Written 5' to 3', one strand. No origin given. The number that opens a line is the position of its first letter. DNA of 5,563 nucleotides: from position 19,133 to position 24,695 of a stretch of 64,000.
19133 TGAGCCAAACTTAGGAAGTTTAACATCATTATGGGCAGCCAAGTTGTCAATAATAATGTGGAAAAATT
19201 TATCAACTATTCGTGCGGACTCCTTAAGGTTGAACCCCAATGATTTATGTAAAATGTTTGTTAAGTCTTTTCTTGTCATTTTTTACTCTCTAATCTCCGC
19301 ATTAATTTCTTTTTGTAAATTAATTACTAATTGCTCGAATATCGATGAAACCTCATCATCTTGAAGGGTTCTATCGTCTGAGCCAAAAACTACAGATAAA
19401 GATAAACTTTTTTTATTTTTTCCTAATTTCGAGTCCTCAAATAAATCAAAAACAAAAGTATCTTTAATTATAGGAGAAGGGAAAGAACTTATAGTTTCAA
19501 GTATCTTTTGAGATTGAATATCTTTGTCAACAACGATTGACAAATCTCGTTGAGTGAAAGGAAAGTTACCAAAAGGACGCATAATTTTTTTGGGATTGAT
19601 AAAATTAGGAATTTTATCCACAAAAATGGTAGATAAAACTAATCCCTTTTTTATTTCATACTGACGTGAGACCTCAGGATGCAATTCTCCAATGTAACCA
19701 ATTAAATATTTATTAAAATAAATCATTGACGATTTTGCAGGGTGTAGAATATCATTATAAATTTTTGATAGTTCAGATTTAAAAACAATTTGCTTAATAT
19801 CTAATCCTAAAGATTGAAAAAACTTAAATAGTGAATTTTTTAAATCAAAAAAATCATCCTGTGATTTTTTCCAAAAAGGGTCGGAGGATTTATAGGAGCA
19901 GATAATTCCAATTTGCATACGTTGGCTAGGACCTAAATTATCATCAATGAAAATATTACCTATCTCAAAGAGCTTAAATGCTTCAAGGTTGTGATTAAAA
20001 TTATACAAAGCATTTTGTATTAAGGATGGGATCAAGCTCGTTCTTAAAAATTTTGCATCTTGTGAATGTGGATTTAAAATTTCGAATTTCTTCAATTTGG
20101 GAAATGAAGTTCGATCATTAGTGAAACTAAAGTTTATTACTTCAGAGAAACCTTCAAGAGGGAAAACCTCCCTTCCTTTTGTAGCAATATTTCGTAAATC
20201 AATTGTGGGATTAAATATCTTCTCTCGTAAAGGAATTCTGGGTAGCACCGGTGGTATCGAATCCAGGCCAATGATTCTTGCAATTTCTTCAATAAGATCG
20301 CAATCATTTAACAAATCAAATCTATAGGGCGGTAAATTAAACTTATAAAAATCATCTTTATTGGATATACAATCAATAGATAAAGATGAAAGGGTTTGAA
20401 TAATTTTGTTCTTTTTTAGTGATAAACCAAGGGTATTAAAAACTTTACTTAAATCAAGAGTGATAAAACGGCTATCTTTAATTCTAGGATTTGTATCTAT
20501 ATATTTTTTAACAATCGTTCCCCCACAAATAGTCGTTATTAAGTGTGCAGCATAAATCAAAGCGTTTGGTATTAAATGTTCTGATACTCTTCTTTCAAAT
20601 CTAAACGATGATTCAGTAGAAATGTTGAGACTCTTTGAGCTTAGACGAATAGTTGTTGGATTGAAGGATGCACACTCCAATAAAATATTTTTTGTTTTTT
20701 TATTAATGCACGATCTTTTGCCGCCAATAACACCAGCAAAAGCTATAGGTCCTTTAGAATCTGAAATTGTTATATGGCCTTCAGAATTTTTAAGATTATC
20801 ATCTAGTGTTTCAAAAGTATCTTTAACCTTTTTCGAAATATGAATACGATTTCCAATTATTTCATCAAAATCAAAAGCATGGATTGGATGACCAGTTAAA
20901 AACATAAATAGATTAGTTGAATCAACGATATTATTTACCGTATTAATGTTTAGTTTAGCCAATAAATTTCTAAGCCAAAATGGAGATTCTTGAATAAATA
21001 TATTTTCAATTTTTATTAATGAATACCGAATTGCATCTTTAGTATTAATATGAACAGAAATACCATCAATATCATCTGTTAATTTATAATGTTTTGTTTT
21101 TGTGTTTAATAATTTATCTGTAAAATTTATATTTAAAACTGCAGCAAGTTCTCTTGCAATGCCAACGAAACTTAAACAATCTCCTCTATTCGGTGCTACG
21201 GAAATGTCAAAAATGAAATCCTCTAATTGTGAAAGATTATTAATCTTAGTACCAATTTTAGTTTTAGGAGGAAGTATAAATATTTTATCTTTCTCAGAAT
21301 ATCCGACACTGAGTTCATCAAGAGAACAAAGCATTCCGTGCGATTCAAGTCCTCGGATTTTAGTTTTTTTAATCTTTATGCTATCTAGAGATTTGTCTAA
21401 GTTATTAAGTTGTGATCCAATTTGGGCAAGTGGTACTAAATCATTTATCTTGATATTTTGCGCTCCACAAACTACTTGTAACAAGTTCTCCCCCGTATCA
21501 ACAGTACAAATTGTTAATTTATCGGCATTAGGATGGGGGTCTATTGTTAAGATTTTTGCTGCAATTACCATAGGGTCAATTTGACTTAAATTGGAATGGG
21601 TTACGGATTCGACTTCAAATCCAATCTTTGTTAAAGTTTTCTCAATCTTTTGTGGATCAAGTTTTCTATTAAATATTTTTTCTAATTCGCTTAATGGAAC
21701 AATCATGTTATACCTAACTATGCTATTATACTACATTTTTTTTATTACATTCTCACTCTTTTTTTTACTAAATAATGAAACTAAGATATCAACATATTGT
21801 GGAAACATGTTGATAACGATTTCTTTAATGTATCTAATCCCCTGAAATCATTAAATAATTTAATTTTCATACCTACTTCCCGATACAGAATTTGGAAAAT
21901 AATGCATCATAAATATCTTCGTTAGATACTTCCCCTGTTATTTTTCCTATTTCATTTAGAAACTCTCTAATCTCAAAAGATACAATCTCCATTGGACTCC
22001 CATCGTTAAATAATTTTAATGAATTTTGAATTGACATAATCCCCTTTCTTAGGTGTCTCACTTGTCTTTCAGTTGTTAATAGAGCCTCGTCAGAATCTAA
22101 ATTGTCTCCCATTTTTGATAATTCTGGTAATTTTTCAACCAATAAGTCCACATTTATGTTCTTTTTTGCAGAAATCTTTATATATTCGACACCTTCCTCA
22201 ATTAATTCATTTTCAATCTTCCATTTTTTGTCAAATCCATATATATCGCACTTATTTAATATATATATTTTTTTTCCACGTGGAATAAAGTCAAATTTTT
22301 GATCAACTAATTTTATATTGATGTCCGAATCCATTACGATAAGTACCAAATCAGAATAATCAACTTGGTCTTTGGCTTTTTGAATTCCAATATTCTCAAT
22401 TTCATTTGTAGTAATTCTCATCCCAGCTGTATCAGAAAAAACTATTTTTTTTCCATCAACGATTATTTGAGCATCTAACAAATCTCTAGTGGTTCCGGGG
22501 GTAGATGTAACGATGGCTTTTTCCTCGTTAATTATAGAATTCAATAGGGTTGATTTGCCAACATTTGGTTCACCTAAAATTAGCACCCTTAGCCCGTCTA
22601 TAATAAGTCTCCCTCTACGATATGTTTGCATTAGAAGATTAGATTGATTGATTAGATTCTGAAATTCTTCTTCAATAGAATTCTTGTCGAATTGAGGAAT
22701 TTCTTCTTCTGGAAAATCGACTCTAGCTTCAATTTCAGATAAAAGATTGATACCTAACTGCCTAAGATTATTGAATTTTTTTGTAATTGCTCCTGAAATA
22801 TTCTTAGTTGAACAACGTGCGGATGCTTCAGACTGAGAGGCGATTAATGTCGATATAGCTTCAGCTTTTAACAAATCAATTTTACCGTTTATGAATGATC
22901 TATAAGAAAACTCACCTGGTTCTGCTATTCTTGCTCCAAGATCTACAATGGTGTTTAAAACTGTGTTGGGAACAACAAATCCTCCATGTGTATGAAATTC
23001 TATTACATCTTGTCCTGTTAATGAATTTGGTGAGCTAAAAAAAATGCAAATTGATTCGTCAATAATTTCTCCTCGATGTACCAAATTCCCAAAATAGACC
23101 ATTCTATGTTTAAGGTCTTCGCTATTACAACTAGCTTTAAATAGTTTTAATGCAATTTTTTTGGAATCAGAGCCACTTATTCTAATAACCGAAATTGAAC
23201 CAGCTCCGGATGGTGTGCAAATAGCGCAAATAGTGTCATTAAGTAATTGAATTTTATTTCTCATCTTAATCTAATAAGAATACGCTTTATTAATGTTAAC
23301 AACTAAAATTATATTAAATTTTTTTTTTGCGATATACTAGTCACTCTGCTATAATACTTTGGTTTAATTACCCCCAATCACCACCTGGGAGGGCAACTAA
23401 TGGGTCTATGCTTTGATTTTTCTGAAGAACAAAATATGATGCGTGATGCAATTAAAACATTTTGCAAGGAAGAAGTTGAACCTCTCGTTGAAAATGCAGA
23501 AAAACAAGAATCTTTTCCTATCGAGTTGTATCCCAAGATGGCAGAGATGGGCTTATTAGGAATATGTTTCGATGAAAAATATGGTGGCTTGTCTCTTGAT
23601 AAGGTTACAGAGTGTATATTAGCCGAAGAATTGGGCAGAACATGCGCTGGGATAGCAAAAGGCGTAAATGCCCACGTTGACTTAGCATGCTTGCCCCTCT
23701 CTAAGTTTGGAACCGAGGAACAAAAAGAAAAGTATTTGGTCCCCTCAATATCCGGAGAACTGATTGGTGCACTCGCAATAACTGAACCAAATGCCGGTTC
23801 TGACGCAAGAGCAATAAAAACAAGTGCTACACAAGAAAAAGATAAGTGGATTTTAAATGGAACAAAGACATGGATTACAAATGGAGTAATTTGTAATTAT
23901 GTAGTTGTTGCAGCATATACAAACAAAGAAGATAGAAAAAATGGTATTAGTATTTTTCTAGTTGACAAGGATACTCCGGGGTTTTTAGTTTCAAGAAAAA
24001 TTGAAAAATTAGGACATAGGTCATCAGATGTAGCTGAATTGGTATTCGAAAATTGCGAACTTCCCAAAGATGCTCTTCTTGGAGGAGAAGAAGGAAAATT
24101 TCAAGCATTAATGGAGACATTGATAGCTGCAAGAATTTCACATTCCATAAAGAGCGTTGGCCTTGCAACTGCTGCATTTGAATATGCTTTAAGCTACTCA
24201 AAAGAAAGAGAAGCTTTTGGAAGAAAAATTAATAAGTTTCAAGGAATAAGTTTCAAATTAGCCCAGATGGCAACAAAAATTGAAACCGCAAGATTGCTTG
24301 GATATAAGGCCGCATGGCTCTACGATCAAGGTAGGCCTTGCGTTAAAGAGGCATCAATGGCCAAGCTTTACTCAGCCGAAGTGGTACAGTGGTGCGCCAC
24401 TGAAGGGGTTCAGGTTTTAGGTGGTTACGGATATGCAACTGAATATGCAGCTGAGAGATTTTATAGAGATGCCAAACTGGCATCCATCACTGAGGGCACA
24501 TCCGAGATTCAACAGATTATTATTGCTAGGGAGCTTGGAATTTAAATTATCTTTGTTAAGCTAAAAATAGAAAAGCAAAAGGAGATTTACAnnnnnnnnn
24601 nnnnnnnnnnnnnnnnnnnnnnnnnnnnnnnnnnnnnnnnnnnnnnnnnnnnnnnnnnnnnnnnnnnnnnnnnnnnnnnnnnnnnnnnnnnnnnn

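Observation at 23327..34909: Candidate uncharacterised CoA-dependent side-chain cleavage module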

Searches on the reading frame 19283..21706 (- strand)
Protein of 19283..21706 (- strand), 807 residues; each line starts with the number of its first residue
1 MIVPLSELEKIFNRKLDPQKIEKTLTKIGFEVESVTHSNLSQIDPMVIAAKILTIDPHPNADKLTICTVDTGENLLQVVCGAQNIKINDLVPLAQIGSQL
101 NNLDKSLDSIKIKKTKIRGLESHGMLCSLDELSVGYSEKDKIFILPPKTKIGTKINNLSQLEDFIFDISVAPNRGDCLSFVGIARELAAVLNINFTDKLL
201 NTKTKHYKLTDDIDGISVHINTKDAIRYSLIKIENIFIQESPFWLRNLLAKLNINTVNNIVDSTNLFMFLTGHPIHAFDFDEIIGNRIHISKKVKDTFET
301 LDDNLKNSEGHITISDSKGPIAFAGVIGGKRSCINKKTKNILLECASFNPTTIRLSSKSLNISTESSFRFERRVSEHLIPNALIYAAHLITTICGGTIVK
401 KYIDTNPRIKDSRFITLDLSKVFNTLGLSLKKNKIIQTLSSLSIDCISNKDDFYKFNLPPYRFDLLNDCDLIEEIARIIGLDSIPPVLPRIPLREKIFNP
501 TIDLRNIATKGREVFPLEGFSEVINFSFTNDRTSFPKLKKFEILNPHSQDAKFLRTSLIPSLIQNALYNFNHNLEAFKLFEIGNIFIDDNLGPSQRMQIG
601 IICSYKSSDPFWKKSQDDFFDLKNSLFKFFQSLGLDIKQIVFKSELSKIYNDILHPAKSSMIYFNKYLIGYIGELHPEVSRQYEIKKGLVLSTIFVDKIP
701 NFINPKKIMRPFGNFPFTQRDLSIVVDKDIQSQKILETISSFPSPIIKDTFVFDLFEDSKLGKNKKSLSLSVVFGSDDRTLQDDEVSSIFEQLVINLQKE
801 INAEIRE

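Call 4: search_protein_families(library=pfam, proteins=[window:19283-21706:-], max_evalue=0.01)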
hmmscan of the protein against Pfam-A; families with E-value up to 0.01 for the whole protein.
window:19283-21706:- (807 aa): 6 families
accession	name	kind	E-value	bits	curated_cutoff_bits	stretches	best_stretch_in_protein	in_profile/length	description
PF03483.22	B3_4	-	3.6e-49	167.1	29.3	1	227-395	4-174/174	B3/4 domain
PF17759.6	tRNA_synthFbeta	-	7.6e-39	133.8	22.4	1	484-690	1-208/214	Phenylalanyl tRNA synthetase beta chain CLM domain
PF03147.19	FDX-ACB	-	1.3e-24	86.9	31.1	1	714-806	2-94/94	Ferredoxin-fold anticodon binding domain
PF03484.21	B5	-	1.2e-19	70.7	28.6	1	415-480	1-66/67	tRNA synthetase B5 domain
PF01588.26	tRNA_bind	-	8.3e-19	67.9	27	1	49-154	3-96/96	Putative tRNA binding domain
PF18262.7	PhetRS_B1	-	0.0046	17.6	26.8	0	158-188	48-78/83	Phe-tRNA synthetase beta subunit B1 domain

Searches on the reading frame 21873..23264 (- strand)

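Call 4: search_protein_families(library=pfam, proteins=[window:21873-23264:-], max_evalue=0.01)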
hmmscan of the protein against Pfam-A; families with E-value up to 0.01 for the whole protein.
window:21873-23264:- (463 aa): 9 families
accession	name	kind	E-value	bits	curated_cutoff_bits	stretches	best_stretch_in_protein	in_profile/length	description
PF12631.12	MnmE_helical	-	3.9e-46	158.3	40.1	1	131-460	1-211/211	MnmE helical domain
PF10396.14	TrmE_N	-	6.6e-36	123.5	29.8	1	11-128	1-117/117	GTP-binding protein TrmE N-terminus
PF01926.29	MMR_HSR1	-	4.3e-23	82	21.9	1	226-337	1-112/113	50S ribosome-binding GTPase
PF02421.24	FeoB_N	-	1.1e-08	35.1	27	1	226-378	2-155/156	Ferrous iron transport protein B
PF00071.28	Ras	-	7e-05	22.9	21.6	1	226-379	1-156/162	Ras family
PF03193.22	RsgA_GTPase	-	0.00045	20.5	30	0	226-252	108-134/174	RsgA GTPase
PF16897.10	MMR_HSR1_Xtn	-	0.00068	20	35.2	1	331-379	57-100/106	C-terminal region of MMR_HSR1 domain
PF00493.29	MCM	-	0.0058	16.2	23.3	0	221-281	54-115/224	MCM P-loop domain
PF04548.22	AIG1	-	0.0073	16.1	27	0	225-291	1-68/212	AIG1 family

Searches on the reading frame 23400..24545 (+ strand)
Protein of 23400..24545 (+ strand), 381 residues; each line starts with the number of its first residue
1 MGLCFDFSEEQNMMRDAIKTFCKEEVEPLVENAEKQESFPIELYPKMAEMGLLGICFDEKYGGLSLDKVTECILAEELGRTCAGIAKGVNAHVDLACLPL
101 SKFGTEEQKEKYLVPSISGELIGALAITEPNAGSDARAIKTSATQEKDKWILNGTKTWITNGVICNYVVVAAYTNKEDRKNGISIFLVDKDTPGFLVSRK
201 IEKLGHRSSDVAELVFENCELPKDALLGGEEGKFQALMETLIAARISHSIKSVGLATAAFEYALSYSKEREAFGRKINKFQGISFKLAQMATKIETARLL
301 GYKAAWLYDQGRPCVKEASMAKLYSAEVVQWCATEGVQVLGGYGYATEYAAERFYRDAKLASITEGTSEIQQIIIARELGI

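Call 3: search_protein_families(library=pfam, proteins=[window:23400-24545:+], max_evalue=0.01)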
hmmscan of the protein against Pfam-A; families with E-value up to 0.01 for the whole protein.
window:23400-24545:+ (381 aa): 4 families
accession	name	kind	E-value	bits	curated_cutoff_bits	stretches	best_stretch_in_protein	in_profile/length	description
PF00441.29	Acyl-CoA_dh_1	-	4e-47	160.6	22.4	1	234-379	4-149/150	Acyl-CoA dehydrogenase, C-terminal domain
PF02771.21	Acyl-CoA_dh_N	-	1.3e-36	125.8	22.9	1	8-120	1-113/113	Acyl-CoA dehydrogenase, N-terminal domain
PF02770.24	Acyl-CoA_dh_M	-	2.8e-29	101.6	33.3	1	124-219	1-97/97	Acyl-CoA dehydrogenase, middle domain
PF08028.16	Acyl-CoA_dh_2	-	4.8e-18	66.2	22.7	1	247-363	2-128/134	Acyl-CoA dehydrogenase, C-terminal domain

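Call 5: search_protein_families(library=ncbifam, proteins=[window:23400-24545:+], max_evalue=0.001)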
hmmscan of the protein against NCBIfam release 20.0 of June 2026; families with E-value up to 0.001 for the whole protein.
window:23400-24545:+ (381 aa): 22 families
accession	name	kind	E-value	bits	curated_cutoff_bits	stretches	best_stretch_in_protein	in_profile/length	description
NF042972.1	AcrlCoAredClosAcrC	equivalog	1.4e-118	395.9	640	1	5-378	3-375/378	acryloyl-CoA reductase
NF045552.1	GlutCoADH_Des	equivalog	1.9e-92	310.5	470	1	5-377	3-377/387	glutaryl-CoA dehydrogenase Acd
NF058590.1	AcCoDHFadEBacil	equivalog_domain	2.5e-84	283.9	600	2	6-311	20-323/586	acyl-CoA dehydrogenase FadE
NF043006.1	CyhCrbnylCoADH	equivalog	4.9e-84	282.5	650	1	8-379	5-375/380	cyclohexane-1-carbonyl-CoA dehydrogenase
NF053553.1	prodigi_MBC_PigA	equivalog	8e-80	268.8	500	1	5-381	3-381/381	prodigiosin MBC biosynthesis dehydrogenase PigA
NF045652.1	ProlPCPDhRedW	equivalog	3.4e-74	249.9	650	1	9-381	2-375/376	L-prolyl-[peptidyl-carrier protein] dehydrogenase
NF008997.0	PRK12341.1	equivalog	2.5e-73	247.3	537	1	5-378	3-375/382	acyl-CoA dehydrogenase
NF042439.1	SulpropCoADesulf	equivalog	5.8e-71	239.2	600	1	18-378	4-369/379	3-sulfinopropanoyl-CoA desulfinase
NF002885.1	PRK03354.1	equivalog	2.2e-63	214.6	540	1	5-378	3-372/378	crotonobetainyl-CoA dehydrogenase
TIGR03207.1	cyc_hxne_CoA_dh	equivalog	1.3e-60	205.1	575.35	1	8-378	2-370/372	cyclohexanecarboxyl-CoA dehydrogenase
NF052270.1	Staph_DH_FadE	equivalog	7.6e-48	163.2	600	1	17-379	31-393/400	acyl-CoA dehydrogenase FadE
TIGR03203.1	pimD_small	equivalog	2.8e-33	115.6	652.7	1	5-371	2-368/378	pimeloyl-CoA dehydrogenase small subunit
NF007000.1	PRK09463.1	subfamily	1.1e-29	103.3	600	1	9-346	46-399/726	acyl-CoA dehydrogenase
NF037942.1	ac_ACP_DH_MbtN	equivalog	6.5e-26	91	700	1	14-376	5-362/376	mycobactin biosynthesis acyl-ACP dehydrogenase MbtN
TIGR03204.1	pimC_large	equivalog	3.3e-25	88.8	623.85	1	6-341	3-340/395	pimeloyl-CoA dehydrogenase large subunit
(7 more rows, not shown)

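Call 41: search_solved_structures(query=window:23400-24545:+, max_evalue=1e-40, show_alignments=0)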
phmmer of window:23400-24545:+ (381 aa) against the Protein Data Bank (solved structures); distinct sequences matched with E-value up to 1e-40: 69 (the best 60 are shown).
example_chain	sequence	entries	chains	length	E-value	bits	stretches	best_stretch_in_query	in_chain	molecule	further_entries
4l1f_A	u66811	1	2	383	9.5e-100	337.6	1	5-379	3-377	Acyl-CoA dehydrogenase domain protein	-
5lnx_A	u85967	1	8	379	1.7e-95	323.7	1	8-378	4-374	Acyl-CoA dehydrogenase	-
5ol2_C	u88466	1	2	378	1.7e-94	320.4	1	8-378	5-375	Acyl-CoA dehydrogenase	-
1jqi_A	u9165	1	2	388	2.3e-92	313.4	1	7-378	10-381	short chain acyl-CoA dehydrogenase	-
4m9a_A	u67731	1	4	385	2.1e-91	310.2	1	7-379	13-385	Acyl-CoA dehydrogenase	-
7y0a_A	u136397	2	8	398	4.2e-91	309.2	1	7-378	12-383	Short-chain specific acyl-CoA dehydrogenase, mitochondrial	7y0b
8sgs_A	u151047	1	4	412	4.9e-91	309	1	7-378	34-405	Short-chain specific acyl-CoA dehydrogenase, mitochondrial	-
2vig_A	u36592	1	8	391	2.8e-90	306.5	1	8-378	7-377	SHORT-CHAIN SPECIFIC ACYL-COA DEHYDROGENASE,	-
1ukw_A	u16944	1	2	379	1.1e-88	301.2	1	5-378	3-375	acyl-CoA dehydrogenase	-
4n5f_A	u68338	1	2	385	1.9e-87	297.1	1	7-379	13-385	Putative acyl-CoA dehydrogenase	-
4u83_A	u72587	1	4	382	9.3e-87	294.9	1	9-378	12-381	Acyl-CoA dehydrogenase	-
1ws9_A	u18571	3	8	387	6.7e-85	288.8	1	1-379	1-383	acyl-CoA dehydrogenase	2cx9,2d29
4kto_A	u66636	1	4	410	4.2e-84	286.2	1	2-379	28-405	isovaleryl-CoA dehydrogenase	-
2dvl_A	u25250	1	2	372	1.5e-82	281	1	7-379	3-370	Acyl-CoA dehydrogenase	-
9w60_A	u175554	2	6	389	1.5e-81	277.8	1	5-377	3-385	Butyryl CoA dehydrogenase apo protein | Butyryl CoA Dehydrogenase with FAD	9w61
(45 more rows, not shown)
